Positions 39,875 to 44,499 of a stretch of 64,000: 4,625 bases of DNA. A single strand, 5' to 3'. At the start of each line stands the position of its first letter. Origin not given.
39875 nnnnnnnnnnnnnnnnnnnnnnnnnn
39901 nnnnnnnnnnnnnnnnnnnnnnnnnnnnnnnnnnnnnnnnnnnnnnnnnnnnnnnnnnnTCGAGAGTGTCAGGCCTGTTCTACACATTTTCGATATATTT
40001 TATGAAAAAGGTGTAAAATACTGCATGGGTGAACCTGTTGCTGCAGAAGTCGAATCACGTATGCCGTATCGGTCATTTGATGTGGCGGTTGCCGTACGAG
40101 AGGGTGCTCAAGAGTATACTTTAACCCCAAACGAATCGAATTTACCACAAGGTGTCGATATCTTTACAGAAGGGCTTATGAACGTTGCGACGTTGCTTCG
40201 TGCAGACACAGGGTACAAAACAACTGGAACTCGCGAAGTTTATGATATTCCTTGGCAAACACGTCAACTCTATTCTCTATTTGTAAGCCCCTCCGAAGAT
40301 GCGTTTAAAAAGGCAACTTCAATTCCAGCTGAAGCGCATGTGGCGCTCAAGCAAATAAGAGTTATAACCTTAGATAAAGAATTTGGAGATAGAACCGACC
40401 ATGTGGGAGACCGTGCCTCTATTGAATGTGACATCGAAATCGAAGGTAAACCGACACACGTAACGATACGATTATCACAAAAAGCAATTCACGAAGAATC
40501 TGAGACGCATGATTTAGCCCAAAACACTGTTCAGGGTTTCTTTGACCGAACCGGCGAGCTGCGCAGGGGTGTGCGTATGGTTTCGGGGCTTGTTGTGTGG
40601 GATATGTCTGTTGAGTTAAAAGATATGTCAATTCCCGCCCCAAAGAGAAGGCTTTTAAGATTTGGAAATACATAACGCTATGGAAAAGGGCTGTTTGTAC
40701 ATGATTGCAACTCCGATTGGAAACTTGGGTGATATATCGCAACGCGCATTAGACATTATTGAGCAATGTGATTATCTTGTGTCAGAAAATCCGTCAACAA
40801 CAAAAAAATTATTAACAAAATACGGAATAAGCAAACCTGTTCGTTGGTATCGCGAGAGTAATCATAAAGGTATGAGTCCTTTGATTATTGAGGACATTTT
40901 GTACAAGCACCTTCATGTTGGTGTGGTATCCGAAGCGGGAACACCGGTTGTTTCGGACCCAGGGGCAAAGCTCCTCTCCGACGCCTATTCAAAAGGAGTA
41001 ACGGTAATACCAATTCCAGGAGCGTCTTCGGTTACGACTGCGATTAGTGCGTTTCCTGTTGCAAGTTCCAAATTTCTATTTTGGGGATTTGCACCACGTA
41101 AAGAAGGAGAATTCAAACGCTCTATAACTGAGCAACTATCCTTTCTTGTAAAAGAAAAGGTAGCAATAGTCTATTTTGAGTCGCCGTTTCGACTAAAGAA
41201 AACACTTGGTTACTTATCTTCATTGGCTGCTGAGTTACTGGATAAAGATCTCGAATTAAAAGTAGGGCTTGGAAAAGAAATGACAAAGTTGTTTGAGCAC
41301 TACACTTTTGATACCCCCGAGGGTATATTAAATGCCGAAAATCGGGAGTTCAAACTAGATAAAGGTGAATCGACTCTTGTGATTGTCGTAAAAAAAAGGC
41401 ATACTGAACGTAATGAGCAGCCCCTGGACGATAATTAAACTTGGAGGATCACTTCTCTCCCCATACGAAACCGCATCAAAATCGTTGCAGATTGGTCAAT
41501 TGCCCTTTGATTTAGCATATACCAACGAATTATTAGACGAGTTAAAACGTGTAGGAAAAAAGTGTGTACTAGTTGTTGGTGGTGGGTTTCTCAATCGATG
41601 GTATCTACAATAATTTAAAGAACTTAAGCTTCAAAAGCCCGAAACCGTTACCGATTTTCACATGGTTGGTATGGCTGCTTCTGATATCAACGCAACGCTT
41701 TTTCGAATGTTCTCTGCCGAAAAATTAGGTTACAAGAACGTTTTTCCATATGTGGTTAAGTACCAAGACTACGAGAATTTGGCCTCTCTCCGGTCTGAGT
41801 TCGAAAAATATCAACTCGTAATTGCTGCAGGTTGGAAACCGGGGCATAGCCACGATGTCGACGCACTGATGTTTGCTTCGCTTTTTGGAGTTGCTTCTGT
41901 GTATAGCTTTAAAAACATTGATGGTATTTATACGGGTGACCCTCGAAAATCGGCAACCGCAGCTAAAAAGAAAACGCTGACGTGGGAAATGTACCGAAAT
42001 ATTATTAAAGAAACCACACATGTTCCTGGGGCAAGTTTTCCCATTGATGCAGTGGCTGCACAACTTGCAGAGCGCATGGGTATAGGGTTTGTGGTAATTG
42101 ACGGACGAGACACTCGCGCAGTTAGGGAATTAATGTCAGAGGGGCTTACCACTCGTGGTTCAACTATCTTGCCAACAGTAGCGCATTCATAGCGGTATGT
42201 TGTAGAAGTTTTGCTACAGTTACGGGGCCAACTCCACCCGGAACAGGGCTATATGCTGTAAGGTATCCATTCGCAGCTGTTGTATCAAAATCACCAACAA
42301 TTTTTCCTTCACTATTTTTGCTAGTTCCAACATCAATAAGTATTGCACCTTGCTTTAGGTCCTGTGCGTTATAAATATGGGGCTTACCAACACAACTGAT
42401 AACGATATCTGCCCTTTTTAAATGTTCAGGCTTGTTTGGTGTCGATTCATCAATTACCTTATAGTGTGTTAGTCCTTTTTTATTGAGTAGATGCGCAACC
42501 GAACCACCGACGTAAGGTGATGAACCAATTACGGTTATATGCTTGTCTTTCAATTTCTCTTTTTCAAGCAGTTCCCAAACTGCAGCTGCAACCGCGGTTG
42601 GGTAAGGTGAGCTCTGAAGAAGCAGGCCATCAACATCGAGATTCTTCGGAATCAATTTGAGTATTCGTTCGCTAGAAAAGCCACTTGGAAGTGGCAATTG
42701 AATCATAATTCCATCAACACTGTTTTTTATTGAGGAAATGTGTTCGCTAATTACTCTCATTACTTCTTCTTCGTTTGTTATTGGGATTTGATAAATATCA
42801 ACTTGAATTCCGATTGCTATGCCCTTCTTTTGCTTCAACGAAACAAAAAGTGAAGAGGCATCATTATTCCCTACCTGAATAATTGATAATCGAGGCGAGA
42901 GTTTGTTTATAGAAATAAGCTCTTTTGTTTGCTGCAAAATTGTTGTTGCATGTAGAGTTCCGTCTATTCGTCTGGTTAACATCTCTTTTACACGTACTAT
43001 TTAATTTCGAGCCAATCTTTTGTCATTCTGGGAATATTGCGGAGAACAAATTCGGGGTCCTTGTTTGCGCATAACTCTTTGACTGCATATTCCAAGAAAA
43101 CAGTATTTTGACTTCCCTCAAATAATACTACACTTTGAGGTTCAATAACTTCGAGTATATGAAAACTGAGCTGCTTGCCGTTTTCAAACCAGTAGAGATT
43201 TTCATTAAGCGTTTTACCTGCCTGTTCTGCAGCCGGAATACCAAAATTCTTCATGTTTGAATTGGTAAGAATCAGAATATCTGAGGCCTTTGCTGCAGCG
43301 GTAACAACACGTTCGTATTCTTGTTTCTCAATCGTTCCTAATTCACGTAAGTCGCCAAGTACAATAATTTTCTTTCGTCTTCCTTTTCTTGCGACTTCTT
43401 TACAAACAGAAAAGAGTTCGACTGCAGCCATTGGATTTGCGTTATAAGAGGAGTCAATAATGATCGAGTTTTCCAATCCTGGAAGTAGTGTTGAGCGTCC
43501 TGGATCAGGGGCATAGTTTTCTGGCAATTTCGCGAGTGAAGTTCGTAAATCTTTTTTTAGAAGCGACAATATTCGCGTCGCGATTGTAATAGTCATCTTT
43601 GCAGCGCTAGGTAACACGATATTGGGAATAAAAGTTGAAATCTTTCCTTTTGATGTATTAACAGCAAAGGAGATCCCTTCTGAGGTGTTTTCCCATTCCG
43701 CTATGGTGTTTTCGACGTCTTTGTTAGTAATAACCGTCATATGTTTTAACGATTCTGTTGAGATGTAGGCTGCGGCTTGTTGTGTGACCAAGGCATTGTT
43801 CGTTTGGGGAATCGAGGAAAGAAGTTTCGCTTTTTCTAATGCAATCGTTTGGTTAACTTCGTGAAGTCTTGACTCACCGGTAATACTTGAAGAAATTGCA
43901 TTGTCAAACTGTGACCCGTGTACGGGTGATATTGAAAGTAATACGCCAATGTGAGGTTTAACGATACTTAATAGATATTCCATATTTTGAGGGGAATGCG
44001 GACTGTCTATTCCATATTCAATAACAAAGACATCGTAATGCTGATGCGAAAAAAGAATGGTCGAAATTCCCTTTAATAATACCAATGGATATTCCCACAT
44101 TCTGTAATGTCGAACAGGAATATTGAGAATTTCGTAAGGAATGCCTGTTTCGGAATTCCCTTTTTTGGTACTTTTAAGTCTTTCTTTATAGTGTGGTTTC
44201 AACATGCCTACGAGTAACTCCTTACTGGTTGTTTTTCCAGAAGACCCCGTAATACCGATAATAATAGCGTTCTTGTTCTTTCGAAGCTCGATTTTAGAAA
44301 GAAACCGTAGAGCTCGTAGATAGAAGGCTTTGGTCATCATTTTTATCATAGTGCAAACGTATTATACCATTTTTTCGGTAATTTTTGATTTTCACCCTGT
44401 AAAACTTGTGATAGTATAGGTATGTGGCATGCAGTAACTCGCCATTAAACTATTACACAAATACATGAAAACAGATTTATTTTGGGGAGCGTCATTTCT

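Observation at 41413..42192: In-frame TAA inside an otherwise intact archaeal-type UMP kinase gene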

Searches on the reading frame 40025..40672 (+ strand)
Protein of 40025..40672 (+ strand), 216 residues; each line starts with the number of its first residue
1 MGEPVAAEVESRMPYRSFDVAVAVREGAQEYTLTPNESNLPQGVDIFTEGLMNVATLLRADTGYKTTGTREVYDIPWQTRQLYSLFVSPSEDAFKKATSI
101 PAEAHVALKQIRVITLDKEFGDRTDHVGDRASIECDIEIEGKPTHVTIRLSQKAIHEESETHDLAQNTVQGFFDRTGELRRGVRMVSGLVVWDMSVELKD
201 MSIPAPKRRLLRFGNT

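Call 26: search_protein_families(library=pfam, proteins=[window:40025-40672:+], max_evalue=0.001)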
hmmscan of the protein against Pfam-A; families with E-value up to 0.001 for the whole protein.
window:40025-40672:+ (216 aa): 0 families

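Call 50: find_encoding_contigs(protein=window:40025-40672:+, flank=10000, max_places=10)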
Protein window:40025-40672:+ (216 aa): 2 contigs read that carry it; 1 place shown.
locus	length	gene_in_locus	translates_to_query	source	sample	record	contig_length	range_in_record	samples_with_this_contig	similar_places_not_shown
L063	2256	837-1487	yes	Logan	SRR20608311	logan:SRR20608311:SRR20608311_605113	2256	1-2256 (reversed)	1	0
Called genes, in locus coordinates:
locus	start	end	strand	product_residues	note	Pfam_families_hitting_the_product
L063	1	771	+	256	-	?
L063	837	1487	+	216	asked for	-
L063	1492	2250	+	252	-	PF00590:TP_methylase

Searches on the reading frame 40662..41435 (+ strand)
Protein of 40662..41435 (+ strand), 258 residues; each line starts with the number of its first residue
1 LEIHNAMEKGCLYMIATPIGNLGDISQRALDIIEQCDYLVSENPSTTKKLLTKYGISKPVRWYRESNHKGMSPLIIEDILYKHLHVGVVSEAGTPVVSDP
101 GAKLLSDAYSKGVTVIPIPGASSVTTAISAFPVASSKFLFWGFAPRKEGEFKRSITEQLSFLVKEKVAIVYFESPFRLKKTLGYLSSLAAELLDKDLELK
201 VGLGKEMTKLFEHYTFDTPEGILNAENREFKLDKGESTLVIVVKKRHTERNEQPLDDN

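Call 26: search_protein_families(library=pfam, proteins=[window:40662-41435:+], max_evalue=0.001)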
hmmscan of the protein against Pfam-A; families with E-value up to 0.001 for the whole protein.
window:40662-41435:+ (258 aa): 1 family
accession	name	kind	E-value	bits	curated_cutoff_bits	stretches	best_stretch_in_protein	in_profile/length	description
PF00590.25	TP_methylase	-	6.4e-15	56.1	27.8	1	12-215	2-204/212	Tetrapyrrole (Corrin/Porphyrin) Methylases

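Call 51: find_encoding_contigs(protein=window:40680-41435:+, flank=10000, max_places=10)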
Protein window:40680-41435:+ (252 aa): 4 contigs read that carry it; 3 places shown.
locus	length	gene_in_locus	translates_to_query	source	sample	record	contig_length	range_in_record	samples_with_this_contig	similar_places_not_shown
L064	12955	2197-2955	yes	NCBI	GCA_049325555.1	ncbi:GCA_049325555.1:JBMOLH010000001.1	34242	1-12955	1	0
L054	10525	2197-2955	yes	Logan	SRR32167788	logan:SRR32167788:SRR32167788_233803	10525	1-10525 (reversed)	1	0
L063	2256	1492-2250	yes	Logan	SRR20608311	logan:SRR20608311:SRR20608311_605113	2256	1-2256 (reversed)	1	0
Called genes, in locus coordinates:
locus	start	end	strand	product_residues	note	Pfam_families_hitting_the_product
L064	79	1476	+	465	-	PF00224:PK, PF02887:PK_C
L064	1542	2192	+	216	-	-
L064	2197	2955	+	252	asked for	PF00590:TP_methylase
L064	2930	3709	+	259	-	PF00696:AA_kinase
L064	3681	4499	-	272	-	PF00763:THF_DHG_CYH, PF02882:THF_DHG_CYH_C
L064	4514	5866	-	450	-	PF08245:Mur_ligase_M (weak), PF02875:Mur_ligase_C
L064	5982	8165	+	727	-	PF13687:DUF4153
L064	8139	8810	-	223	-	PF13177:DNA_pol3_delta2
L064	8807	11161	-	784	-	PF00133:tRNA-synt_1, PF09334:tRNA-synt_1g (faint), PF08264:Anticodon_1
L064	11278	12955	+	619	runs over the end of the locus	PF05157:MshEN, PF00437:T2SSE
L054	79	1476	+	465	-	PF00224:PK, PF02887:PK_C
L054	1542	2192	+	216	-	-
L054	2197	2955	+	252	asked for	PF00590:TP_methylase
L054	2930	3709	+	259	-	PF00696:AA_kinase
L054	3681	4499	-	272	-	PF00763:THF_DHG_CYH, PF02882:THF_DHG_CYH_C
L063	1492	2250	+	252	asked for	PF00590:TP_methylase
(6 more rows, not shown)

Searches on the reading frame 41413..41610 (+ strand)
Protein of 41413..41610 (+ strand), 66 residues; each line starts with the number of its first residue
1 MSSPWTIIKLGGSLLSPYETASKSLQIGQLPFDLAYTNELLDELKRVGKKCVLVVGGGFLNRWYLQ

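Call 7: search_protein_families(library=pfam, proteins=[window:41413-41610:+], max_evalue=0.01)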
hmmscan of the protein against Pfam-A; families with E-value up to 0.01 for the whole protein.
seq(66 aa): 1 family
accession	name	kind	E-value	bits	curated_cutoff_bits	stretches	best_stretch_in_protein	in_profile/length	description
PF00696.33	AA_kinase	-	0.00018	21.8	24.9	1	5-61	2-47/234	Amino acid kinase family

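Call 20: find_encoding_contigs(protein=window:41413-41610:+, flank=10000, max_places=10)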
Protein window:41413-41610:+ (66 aa): no gene with exactly this product is on record in the collection.

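Call 53: list_cluster_members(proteins=[window:41413-41610:+, P0037])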
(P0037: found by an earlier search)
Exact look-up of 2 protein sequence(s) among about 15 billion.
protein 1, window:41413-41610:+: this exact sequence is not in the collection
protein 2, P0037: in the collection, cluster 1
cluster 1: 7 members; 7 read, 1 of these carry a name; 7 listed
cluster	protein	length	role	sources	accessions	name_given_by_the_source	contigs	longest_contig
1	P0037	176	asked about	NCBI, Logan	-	-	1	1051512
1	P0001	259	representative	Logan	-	-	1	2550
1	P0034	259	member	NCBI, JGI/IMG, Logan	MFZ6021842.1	MAG: hypothetical protein ACOYT9_00020 [Patescibacteria group bacterium] | uridylate kinase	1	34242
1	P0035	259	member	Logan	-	-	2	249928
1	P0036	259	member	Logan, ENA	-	-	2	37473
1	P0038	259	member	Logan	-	-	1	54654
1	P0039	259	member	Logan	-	-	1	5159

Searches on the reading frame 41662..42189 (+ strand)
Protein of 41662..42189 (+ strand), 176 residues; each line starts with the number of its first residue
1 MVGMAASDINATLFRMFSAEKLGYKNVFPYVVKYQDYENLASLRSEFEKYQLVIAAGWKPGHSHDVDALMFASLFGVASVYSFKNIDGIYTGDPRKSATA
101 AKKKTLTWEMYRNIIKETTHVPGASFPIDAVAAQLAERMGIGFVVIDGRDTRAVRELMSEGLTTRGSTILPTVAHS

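Call 7: search_protein_families(library=pfam, proteins=[window:41662-42189:+], max_evalue=0.01)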
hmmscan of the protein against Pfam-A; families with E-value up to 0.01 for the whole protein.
seq(176 aa): 1 family
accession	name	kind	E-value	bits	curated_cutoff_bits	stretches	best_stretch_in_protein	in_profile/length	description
PF00696.33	AA_kinase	-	1.8e-08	34.9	24.9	1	8-146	97-233/234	Amino acid kinase family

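Call 14: find_encoding_contigs(protein=window:41662-42189:+, flank=10000, max_places=10)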
Protein window:41662-42189:+ (176 aa): no gene with exactly this product is on record in the collection.

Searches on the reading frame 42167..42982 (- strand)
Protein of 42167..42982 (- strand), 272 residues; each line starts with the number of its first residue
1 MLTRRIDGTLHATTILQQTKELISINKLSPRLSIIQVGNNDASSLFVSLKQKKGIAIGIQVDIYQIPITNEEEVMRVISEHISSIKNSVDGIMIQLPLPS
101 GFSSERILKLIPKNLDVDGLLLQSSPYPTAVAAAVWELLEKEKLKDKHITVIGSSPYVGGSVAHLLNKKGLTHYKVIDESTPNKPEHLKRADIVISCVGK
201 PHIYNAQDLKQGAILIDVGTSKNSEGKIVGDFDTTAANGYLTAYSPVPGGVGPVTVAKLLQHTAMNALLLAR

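Call 19: find_encoding_contigs(protein=window:42167-42982:-, flank=10000, max_places=10)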
Protein window:42167-42982:- (272 aa): no gene with exactly this product is on record in the collection.

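Call 26: search_protein_families(library=pfam, proteins=[window:42167-42982:-], max_evalue=0.001)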
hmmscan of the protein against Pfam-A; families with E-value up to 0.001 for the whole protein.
window:42167-42982:- (272 aa): 2 families
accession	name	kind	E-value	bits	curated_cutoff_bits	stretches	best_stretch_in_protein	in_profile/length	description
PF02882.25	THF_DHG_CYH_C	-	1.8e-37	128.6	27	1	120-266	8-155/160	Tetrahydrofolate dehydrogenase/cyclohydrolase, NAD(P)-binding domain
PF00763.28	THF_DHG_CYH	-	1.9e-19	70.5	32.8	1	6-118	1-115/115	Tetrahydrofolate dehydrogenase/cyclohydrolase, catalytic domain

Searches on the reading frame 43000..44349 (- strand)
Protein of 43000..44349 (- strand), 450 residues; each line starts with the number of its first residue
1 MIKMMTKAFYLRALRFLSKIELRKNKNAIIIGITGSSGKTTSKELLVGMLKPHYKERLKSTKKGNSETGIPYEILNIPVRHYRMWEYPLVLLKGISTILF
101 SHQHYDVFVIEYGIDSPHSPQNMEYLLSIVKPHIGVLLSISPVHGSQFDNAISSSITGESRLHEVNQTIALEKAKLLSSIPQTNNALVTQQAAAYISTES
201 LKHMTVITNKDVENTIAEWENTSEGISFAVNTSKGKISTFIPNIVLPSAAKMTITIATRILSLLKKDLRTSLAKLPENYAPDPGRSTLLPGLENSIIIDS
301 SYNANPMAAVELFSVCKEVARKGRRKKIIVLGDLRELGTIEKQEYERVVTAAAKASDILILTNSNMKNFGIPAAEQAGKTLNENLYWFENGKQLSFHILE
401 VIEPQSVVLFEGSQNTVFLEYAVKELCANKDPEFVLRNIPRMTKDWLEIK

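Call 26: search_protein_families(library=pfam, proteins=[window:43000-44349:-], max_evalue=0.001)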
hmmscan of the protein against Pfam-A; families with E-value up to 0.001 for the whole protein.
window:43000-44349:- (450 aa): 2 families
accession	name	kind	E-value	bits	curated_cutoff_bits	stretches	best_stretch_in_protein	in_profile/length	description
PF02875.26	Mur_ligase_C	-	2.8e-11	44.8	28.4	1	286-413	3-126/127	Mur ligase, glutamate ligase domain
PF08245.18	Mur_ligase_M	-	1.6e-07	31.9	24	1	33-236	1-176/200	Mur ligase middle domain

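Call 39: find_encoding_contigs(protein=window:43000-44349:-, flank=10000, max_places=10)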
Protein window:43000-44349:- (450 aa): 2 contigs read that carry it; 2 places shown.
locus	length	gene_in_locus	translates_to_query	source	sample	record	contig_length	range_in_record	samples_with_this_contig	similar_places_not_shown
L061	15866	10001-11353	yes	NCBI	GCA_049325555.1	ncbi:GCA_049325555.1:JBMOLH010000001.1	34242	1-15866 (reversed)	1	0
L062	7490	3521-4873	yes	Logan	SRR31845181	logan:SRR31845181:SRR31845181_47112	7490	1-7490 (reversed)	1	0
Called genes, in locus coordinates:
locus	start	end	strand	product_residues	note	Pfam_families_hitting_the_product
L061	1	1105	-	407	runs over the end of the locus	PF28597:T2SSF_N, PF00482:T2SSF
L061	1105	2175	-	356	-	PF00437:T2SSE, PF25199:nSTAND_NTPase5 (faint)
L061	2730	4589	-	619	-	PF05157:MshEN, PF00437:T2SSE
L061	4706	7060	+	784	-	PF00133:tRNA-synt_1, PF09334:tRNA-synt_1g (faint), PF08264:Anticodon_1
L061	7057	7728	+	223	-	PF13177:DNA_pol3_delta2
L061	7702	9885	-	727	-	PF13687:DUF4153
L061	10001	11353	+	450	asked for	PF08245:Mur_ligase_M (weak), PF02875:Mur_ligase_C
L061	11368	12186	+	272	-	PF00763:THF_DHG_CYH, PF02882:THF_DHG_CYH_C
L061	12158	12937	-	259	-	PF00696:AA_kinase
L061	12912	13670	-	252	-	PF00590:TP_methylase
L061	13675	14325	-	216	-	-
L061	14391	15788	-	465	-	PF00224:PK, PF02887:PK_C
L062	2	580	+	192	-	?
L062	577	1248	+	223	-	PF13177:DNA_pol3_delta2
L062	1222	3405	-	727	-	PF13687:DUF4153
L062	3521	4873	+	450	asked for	PF08245:Mur_ligase_M (weak), PF02875:Mur_ligase_C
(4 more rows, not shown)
